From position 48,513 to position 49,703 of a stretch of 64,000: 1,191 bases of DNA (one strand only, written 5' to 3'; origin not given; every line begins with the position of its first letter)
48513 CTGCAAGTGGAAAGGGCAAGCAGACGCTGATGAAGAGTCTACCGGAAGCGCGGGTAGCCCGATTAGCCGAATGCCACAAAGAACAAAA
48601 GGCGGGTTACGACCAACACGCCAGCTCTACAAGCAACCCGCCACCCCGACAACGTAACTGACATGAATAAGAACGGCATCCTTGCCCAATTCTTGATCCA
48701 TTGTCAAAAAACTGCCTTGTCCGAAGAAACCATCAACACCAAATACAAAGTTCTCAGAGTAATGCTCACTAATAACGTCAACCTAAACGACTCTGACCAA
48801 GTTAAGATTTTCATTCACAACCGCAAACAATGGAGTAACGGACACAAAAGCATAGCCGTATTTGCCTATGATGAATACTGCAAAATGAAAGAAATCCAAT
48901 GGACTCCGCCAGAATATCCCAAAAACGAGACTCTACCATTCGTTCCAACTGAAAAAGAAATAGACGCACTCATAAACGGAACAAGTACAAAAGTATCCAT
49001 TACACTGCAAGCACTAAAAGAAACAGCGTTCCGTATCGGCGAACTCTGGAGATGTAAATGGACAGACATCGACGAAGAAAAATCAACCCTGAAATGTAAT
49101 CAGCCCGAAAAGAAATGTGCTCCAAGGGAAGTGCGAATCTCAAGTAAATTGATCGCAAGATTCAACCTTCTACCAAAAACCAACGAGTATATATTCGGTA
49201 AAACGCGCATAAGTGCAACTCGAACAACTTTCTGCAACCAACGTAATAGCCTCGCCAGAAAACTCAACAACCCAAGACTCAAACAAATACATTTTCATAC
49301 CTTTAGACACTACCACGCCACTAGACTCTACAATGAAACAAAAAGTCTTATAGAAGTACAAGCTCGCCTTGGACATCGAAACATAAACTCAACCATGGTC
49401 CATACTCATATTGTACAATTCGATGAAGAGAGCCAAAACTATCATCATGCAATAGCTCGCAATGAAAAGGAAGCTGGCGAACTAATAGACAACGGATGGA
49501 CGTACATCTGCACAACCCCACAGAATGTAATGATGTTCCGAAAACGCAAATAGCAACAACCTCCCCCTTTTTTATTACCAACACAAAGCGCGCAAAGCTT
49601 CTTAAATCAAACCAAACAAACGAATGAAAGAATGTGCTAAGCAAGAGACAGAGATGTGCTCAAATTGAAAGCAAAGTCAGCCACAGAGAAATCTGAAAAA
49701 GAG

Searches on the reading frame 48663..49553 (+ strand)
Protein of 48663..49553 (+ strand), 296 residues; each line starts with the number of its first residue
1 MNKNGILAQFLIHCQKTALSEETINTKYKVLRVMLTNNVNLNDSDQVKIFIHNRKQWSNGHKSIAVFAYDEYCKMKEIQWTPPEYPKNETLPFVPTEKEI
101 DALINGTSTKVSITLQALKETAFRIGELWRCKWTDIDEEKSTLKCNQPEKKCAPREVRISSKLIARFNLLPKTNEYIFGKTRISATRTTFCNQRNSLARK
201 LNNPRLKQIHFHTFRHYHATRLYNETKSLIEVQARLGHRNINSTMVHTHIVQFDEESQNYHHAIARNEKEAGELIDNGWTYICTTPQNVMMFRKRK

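Call 51: search_protein_families(library=pfam, proteins=[window:48663-49553:+], max_evalue=0.01)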
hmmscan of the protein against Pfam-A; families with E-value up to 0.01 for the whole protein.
window:48663-49553:+ (296 aa): 1 family
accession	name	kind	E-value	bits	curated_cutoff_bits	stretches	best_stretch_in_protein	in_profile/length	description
PF00589.27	Phage_integrase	-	1.2e-18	67.9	27.1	1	97-250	5-168/172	Phage integrase family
